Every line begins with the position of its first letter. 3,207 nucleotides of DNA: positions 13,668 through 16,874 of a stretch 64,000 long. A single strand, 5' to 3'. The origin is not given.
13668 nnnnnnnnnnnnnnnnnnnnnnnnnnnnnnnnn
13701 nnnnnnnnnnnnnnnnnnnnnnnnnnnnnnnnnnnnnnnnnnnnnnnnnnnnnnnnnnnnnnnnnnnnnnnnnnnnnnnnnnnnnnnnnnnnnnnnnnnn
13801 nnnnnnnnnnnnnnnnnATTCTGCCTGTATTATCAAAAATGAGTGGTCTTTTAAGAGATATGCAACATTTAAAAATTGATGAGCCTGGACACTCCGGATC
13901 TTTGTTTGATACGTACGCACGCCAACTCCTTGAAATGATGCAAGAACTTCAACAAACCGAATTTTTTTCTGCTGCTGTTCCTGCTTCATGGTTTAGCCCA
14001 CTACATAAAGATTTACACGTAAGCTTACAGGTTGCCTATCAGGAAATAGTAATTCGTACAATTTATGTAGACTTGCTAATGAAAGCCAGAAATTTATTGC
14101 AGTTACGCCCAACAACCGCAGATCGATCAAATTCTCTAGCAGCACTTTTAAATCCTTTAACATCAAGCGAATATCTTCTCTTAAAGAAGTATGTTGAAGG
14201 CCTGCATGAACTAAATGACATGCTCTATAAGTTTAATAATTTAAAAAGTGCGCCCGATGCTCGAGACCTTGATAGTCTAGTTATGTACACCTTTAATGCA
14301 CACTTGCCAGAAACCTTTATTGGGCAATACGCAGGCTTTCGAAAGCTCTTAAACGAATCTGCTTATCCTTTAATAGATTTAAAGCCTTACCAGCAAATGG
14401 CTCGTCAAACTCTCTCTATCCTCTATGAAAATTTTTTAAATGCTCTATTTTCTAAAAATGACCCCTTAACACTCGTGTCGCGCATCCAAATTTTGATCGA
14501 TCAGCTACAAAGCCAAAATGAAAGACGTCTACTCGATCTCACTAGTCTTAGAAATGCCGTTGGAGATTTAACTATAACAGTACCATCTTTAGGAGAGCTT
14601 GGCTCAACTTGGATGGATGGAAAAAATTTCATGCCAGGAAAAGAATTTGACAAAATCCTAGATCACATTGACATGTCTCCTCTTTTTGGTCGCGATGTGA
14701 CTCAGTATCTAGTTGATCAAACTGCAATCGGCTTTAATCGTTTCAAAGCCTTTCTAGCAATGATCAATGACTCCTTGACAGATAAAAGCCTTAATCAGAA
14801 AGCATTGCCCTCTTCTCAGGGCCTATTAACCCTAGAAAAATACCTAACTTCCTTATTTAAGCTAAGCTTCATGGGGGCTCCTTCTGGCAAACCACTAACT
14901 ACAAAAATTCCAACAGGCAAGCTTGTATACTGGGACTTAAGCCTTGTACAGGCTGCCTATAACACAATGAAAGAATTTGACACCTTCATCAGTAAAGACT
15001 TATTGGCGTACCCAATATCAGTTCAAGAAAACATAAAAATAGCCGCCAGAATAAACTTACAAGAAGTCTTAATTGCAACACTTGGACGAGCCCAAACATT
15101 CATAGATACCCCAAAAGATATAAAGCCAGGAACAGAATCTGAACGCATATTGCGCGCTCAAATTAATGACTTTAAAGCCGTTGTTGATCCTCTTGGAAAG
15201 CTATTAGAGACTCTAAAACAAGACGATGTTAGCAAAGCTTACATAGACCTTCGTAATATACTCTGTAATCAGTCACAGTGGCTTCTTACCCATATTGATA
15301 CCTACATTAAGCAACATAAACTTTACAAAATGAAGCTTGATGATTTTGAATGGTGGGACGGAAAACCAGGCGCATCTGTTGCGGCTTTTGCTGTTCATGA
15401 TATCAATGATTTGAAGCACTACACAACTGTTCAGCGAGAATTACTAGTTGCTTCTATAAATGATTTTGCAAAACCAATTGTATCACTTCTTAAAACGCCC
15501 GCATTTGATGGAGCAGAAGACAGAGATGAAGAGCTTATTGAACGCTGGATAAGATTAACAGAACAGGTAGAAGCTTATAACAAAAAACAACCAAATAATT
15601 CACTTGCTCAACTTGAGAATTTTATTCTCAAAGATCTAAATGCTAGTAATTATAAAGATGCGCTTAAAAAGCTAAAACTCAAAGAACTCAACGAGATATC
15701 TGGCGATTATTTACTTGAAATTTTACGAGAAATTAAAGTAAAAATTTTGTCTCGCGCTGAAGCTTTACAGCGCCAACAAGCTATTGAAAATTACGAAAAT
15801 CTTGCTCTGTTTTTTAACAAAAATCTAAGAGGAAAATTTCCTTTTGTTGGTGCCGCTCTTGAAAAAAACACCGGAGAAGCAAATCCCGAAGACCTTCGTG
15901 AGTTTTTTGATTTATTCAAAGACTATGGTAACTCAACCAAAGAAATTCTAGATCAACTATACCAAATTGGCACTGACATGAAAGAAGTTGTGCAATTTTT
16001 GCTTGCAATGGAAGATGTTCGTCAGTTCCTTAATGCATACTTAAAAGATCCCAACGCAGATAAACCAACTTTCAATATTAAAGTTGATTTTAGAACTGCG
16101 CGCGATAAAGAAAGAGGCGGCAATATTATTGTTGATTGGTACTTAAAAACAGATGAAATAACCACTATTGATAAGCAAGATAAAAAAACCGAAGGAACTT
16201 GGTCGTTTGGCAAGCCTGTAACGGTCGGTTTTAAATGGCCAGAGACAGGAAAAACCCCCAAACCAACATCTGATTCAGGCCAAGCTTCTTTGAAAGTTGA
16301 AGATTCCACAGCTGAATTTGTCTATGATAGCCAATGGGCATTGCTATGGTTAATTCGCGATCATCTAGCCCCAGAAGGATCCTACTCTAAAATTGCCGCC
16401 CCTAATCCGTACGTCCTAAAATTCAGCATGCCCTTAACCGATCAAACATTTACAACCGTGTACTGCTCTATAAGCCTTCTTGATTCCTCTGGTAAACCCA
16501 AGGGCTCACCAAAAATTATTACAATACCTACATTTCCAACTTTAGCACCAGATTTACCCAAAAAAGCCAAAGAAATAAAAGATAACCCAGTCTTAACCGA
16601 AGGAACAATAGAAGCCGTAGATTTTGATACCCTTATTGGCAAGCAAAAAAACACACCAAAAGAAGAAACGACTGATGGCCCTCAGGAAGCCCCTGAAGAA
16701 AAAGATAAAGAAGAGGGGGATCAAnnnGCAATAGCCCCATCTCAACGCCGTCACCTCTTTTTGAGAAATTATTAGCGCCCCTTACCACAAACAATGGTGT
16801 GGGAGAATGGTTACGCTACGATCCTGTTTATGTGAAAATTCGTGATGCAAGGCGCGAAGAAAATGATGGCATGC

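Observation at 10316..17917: Stand-alone tssK-tssL-tssM-tssA operon: a T6SS membrane-complex/connector/cap module with no sheath, tube, spike or TssJ nearby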

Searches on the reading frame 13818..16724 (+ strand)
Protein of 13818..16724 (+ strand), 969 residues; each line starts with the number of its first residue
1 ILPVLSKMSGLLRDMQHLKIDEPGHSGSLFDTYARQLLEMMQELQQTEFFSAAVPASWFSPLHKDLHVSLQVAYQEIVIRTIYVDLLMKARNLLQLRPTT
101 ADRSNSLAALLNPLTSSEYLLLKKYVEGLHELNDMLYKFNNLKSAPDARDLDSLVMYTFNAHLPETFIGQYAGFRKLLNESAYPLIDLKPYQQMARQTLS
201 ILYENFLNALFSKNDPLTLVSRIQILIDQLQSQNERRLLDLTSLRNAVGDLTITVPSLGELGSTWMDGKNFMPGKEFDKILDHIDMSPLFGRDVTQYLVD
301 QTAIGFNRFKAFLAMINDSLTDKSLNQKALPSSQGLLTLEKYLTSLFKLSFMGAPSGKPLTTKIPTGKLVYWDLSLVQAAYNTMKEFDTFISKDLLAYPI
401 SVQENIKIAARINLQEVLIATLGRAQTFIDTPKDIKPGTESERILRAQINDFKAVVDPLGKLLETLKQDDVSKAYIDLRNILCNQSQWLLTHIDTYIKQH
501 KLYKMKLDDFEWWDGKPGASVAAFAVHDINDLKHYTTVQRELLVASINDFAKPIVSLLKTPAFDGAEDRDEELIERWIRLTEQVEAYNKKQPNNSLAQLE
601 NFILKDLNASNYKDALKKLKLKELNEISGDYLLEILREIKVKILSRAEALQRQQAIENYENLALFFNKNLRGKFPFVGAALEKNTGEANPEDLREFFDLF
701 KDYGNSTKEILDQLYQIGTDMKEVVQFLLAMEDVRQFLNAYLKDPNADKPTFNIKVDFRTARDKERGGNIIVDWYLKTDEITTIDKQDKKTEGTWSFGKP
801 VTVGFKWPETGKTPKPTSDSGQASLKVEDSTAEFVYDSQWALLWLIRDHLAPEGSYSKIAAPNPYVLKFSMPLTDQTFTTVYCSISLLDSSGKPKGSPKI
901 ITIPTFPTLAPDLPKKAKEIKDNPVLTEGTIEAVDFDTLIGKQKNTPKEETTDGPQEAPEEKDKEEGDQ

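Call 19: find_homologous_proteins(query=window:13818-16724:+, max_evalue=0.001)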
Query window:13818-16724:+ (969 aa): 49 proteins with E <= 0.001 among 8000 candidates.
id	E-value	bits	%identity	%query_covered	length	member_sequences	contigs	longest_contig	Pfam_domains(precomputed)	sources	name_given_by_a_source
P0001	0.0e+0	2176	100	100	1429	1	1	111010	PF14331.12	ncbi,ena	-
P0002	0.0e+0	1801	83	100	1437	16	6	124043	PF14331.12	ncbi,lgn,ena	-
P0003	0.0e+0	1801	84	97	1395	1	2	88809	PF14331.12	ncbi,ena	-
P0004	0.0e+0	1800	82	100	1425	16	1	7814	PF14331.12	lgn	-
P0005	0.0e+0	1787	83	97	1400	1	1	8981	PF14331.12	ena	-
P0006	0.0e+0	1782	82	99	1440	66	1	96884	PF14331.12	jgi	jgi:type VI secretion system protein ImpL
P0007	0.0e+0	1779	82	98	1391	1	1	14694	PF14331.12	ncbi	-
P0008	0.0e+0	1778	82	97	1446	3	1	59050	PF14331.12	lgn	-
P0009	0.0e+0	1766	81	98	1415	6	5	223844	PF14331.12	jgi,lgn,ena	-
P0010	0.0e+0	1696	77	98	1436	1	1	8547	PF14331.12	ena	-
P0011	0.0e+0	1686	77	100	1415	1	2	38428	PF14331.12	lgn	-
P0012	0.0e+0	1665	76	97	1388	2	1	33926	PF14331.12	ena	-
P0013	0.0e+0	1662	74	100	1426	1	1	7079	PF14331.12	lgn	-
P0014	0.0e+0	1657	76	97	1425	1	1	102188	PF14331.12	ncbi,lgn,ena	-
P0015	0.0e+0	1653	75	100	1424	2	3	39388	PF14331.12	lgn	-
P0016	0.0e+0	1617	74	98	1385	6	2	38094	PF14331.12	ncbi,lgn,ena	-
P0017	0.0e+0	1614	73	100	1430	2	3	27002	PF14331.12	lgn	-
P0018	0.0e+0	1602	71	100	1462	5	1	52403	PF14331.12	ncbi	-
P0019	0.0e+0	1574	71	100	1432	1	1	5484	PF14331.12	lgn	-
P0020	0.0e+0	1517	70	97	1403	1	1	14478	PF14331.12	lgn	-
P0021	0.0e+0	1479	76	87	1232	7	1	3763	PF14331.12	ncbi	ncbi:MAG: type VI secretion protein IcmF/TssM N-terminal domain-containing protein, partial [Alphapr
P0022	0.0e+0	1388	64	97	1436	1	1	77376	PF14331.12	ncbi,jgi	jgi:type VI secretion system protein ImpL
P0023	0.0e+0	1373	63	97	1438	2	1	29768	PF14331.12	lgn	-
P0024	0.0e+0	1357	64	97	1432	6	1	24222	PF14331.12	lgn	-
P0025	0.0e+0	1337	62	97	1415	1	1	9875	PF14331.12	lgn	-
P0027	4.0e-282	957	47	97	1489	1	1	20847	PF14331.12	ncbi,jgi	jgi:type VI secretion system protein ImpL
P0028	6.5e-280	949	46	100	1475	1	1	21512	PF14331.12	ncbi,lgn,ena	-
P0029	2.9e-279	947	47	97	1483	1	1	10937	PF14331.12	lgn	-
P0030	6.6e-277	939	47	97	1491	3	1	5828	PF14331.12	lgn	-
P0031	1.1e-276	939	46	97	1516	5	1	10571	PF14331.12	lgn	-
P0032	1.1e-275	935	46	98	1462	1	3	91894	PF14331.12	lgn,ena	-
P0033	3.6e-275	934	45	99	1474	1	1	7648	PF14331.12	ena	-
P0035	7.1e-274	929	45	98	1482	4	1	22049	PF14331.12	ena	-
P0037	2.4e-272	924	46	97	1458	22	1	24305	PF14331.12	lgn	-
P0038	4.3e-272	923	45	100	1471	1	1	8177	PF14331.12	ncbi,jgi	jgi:type VI secretion system protein ImpL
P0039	2.9e-271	921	45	97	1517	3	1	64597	PF14331.12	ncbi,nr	ncbi:MAG: hypothetical protein K2W94_02095 [Alphaproteobacteria bacterium]|nr:hypothetical protein [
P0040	4.0e-255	867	43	98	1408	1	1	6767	PF14331.12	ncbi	-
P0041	1.3e-214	733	39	98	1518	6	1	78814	PF14331.12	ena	-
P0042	5.6e-213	728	40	96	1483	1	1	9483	PF14331.12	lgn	-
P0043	1.1e-209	717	38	97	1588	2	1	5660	PF14331.12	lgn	-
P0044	2.2e-209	716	38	99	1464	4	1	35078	PF14331.12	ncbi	-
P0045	1.8e-200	686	37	96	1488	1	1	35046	PF14331.12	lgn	-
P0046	4.5e-190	652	36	97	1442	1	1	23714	PF14331.12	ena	-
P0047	1.3e-189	651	35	97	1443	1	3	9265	PF14331.12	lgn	-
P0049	4.4e-174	599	33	99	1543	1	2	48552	PF14331.12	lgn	-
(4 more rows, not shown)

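Call 20: find_encoding_contigs(protein=P0001, flank=10000, max_places=3)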
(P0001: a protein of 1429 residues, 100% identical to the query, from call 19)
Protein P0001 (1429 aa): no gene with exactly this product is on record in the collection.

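Call 21: list_cluster_members(proteins=[P0001, P0002, P0018, P0039, P0044])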
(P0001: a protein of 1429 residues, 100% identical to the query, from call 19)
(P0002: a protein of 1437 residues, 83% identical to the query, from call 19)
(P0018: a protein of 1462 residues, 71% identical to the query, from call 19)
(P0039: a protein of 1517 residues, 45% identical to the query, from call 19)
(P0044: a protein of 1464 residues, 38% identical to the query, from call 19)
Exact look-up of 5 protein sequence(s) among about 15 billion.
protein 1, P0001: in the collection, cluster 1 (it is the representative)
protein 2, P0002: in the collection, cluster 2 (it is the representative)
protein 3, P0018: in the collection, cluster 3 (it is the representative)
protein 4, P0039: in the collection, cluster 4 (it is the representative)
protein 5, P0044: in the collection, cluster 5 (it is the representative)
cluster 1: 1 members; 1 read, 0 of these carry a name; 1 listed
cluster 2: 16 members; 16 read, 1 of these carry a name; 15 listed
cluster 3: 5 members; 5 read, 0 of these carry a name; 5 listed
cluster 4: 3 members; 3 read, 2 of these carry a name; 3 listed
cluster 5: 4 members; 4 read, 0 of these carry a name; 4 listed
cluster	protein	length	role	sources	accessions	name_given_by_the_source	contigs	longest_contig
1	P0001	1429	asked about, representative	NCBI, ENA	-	-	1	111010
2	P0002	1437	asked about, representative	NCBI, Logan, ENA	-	-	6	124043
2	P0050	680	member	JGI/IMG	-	type VI secretion system protein ImpL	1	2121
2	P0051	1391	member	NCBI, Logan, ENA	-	-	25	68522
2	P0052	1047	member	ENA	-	-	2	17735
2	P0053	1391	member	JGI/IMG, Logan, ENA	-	-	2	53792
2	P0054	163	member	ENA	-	-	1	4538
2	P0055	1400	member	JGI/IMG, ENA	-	-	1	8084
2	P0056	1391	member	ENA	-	-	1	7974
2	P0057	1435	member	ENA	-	-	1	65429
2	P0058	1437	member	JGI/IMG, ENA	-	-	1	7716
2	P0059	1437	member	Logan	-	-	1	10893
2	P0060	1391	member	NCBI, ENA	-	-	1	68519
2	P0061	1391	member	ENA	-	-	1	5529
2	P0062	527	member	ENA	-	-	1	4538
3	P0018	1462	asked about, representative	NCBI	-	-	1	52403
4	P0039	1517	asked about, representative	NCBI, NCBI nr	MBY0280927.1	MAG: hypothetical protein K2W94_02095 [Alphaproteobacteria bacterium] | hypothetical protein [Alphaproteobacteria bacterium]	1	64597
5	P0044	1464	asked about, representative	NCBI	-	-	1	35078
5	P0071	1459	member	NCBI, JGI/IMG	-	-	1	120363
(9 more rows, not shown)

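Call 22: find_encoding_contigs(protein=P0049, flank=10000, max_places=2)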
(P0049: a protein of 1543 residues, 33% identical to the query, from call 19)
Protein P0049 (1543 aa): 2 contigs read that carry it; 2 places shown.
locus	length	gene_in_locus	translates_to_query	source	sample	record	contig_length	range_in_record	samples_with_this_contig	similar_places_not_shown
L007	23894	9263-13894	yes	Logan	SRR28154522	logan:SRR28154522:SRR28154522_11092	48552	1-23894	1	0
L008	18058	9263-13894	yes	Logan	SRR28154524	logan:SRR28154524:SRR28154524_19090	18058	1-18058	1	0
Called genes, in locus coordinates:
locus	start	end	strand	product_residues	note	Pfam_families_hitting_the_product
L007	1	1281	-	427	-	?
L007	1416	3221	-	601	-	PF01807:Zn_ribbon_DnaG, PF08275:DNAG_N, PF01751:Toprim, PF13155:Toprim_2, PF13362:Toprim_3 (weak), PF13662:Toprim_4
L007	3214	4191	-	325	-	PF01571:GCV_T, PF25455:Beta-barrel_CAF17_C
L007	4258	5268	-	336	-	-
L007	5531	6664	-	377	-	PF06812:ImpA_N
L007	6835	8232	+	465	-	PF05936:T6SS_VasE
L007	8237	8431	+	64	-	-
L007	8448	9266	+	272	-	PF09850:DotU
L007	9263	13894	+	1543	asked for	PF14331:IcmF-related_N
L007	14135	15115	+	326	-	PF03741:TerC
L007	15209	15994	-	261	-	PF00990:GGDEF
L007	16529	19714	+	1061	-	PF14850:Pro_dh-DNA_bdg, PF01619:Pro_dh, PF00171:Aldedh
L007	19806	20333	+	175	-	-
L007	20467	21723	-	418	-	PF01494:FAD_binding_3, PF08491:SE (weak)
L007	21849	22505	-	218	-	-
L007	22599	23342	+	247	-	PF20260:PUA_4, PF04452:Methyltrans_RNA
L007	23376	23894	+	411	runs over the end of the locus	-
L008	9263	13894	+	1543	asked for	PF14331:IcmF-related_N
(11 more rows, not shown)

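Call 23: find_encoding_contigs(protein=P0041, flank=10000, max_places=2)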
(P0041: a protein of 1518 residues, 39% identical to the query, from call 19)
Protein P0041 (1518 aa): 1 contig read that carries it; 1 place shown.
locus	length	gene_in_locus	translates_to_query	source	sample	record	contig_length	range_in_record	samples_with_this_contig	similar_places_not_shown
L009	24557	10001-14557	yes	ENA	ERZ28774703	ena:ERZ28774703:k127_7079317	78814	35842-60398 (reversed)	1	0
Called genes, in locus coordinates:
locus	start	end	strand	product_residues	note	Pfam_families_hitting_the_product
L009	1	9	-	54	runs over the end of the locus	-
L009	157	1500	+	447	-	-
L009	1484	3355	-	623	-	PF07715:Plug, PF00593:TonB_dep_Rec_b-barrel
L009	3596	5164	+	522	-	PF00989:PAS (faint), PF13426:PAS_9 (faint), PF08448:PAS_4, PF13188:PAS_8 (faint), PF15463:ECM11 (weak), PF00512:HisKA, PF02518:HATPase_c, PF14501:HATPase_c_5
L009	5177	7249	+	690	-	-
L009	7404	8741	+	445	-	PF05936:T6SS_VasE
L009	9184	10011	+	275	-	PF09850:DotU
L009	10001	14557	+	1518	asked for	PF14331:IcmF-related_N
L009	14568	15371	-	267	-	-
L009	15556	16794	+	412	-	-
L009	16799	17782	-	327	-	PF01379:Porphobil_deam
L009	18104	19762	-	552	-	-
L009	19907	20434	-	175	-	PF00583:Acetyltransf_1, PF13673:Acetyltransf_10 (weak), PF13508:Acetyltransf_7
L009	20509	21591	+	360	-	PF04307:YdjM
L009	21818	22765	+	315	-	PF00698:Acyl_transf_1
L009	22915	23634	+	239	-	PF01863:YgjP-like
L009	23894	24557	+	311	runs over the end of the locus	PF01820:Dala_Dala_lig_N (weak), PF14397:ATPgrasp_ST (faint), PF01820:Dala_Dala_lig_N, PF02655:ATP-grasp_3 (weak), PF02222:ATP-grasp, PF07478:Dala_Dala_lig_C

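Call 26: find_encoding_contigs(protein=P0071, flank=10000, max_places=1)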
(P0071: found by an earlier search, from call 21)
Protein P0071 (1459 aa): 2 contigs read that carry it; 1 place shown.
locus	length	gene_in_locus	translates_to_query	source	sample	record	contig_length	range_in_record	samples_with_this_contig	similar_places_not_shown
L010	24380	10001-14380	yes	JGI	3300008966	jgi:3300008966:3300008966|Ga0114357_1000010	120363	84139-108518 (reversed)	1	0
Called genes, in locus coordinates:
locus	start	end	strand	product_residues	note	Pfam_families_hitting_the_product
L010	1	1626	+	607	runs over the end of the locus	PF00009:GTP_EFTU, PF22042:EF-G_D2, PF03144:GTP_EFTU_D2, PF00679:EFG_C, PF21018:BipA_C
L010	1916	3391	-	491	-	PF00772:DnaB, PF13481:AAA_25, PF03796:DnaB_C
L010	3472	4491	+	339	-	-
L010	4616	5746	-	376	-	PF05222:AlaDh_PNT_N, PF01262:AlaDh_PNT_C, PF01488:Shikimate_DH (weak), PF02826:2-Hacid_dh_C (faint)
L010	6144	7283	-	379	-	PF06812:ImpA_N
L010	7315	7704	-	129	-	PF14107:DUF4280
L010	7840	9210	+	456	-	PF05936:T6SS_VasE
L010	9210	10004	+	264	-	PF09850:DotU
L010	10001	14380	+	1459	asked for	PF14331:IcmF-related_N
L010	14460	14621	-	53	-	-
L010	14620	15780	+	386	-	PF01168:Ala_racemase_N, PF00842:Ala_racemase_C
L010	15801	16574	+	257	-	PF02405:MlaE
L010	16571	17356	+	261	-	PF00005:ABC_tran, PF13304:AAA_21 (faint)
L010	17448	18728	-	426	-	PF00083:Sugar_tr, PF07690:MFS_1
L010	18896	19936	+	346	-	PF14566:PTPlike_phytase, PF22785:Tc-R-P, PF22741:PTP-NADK, PF22784:PTP-SAK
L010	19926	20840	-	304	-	PF13439:Glyco_transf_4, PF00534:Glycos_transf_1, PF13692:Glyco_trans_1_4, PF20706:GT4-conflict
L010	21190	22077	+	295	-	PF01256:Carb_kinase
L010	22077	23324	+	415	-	PF21579:PabTrmU54_TRAM_dom, PF05958:tRNA_U5-meth_tr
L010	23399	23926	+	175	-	-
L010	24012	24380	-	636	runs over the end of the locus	PF16177:ACAS_N, PF00501:AMP-binding, PF13193:AMP-binding_C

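Call 27: find_encoding_contigs(protein=P0039, flank=10000, max_places=1)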
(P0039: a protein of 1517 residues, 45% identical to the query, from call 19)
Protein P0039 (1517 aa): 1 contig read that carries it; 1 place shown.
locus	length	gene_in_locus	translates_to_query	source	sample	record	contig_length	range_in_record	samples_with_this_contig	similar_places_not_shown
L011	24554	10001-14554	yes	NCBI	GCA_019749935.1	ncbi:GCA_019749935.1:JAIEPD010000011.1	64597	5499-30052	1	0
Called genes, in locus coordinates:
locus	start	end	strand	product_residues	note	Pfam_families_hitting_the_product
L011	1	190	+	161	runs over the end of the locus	PF00075:RNase_H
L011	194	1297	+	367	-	PF02223:Thymidylate_kin, PF13521:AAA_28 (faint), PF00293:NUDIX, PF14815:NUDIX_4 (weak)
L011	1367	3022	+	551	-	PF05992:SbmA_BacA, PF06472:ABC_membrane_2, PF00005:ABC_tran, PF13304:AAA_21 (faint)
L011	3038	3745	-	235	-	PF00005:ABC_tran, PF13304:AAA_21 (faint)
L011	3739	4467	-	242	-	PF00005:ABC_tran, PF12399:BCA_ABC_TP_C (weak)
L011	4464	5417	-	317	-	PF02653:BPD_transp_2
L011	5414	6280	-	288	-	PF02653:BPD_transp_2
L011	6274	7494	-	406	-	PF13458:Peripla_BP_6, PF01094:ANF_receptor (weak)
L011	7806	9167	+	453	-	PF05936:T6SS_VasE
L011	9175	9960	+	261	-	PF09850:DotU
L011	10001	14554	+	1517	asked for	PF14331:IcmF-related_N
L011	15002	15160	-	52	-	PF02416:TatA_B_E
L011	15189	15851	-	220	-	PF02163:Peptidase_M50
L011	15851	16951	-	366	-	PF00933:Glyco_hydro_3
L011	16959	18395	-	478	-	PF05036:SPOR (faint)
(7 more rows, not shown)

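Call 28: find_encoding_contigs(protein=P0046, flank=10000, max_places=1)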
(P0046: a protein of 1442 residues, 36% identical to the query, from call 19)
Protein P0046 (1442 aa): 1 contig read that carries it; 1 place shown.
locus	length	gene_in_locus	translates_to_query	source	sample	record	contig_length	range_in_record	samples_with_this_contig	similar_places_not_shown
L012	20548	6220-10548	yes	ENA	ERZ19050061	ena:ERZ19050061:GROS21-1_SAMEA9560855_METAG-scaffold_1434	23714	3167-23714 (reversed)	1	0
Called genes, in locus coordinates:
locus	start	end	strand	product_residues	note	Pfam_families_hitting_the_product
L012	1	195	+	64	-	?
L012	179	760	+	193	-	-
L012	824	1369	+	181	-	-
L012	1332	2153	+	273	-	-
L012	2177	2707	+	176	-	PF10691:DUF2497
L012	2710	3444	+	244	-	PF02348:CTP_transf_3, PF12804:NTP_transf_3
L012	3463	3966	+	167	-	PF03364:Polyketide_cyc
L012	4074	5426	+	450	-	PF05936:T6SS_VasE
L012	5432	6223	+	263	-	PF09850:DotU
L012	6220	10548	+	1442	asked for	PF14331:IcmF-related_N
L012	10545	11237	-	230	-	PF01209:Ubie_methyltran, PF13489:Methyltransf_23 (weak), PF13847:Methyltransf_31, PF08241:Methyltransf_11, PF08242:Methyltransf_12, PF13649:Methyltransf_25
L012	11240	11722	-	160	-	PF02075:RuvC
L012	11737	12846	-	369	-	PF01128:IspD, PF12804:NTP_transf_3, PF02542:YgbB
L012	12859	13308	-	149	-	-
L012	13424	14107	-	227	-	PF00005:ABC_tran, PF13304:AAA_21 (faint)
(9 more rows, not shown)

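Call 38: search_solved_structures(query=A1, max_evalue=10, show_alignments=2)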
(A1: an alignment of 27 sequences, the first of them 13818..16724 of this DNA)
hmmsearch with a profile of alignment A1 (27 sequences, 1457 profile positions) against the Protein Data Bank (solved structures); distinct sequences matched with E-value up to 10: 4.
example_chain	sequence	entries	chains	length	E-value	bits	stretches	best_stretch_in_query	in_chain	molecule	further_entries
1n1f_A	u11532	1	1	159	0.049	14.2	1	297-407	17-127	interleukin-19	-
2lse_A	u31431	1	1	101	0.71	10.3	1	1045-1123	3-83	Four Helix Bundle Protein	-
7p1z_B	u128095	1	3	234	0.86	10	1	157-212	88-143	Glycoside hydrolase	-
7ee2_A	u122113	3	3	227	1.9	8.9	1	141-213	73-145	glycoside hydrolase family 12 beta-1,3-1,4-glucanase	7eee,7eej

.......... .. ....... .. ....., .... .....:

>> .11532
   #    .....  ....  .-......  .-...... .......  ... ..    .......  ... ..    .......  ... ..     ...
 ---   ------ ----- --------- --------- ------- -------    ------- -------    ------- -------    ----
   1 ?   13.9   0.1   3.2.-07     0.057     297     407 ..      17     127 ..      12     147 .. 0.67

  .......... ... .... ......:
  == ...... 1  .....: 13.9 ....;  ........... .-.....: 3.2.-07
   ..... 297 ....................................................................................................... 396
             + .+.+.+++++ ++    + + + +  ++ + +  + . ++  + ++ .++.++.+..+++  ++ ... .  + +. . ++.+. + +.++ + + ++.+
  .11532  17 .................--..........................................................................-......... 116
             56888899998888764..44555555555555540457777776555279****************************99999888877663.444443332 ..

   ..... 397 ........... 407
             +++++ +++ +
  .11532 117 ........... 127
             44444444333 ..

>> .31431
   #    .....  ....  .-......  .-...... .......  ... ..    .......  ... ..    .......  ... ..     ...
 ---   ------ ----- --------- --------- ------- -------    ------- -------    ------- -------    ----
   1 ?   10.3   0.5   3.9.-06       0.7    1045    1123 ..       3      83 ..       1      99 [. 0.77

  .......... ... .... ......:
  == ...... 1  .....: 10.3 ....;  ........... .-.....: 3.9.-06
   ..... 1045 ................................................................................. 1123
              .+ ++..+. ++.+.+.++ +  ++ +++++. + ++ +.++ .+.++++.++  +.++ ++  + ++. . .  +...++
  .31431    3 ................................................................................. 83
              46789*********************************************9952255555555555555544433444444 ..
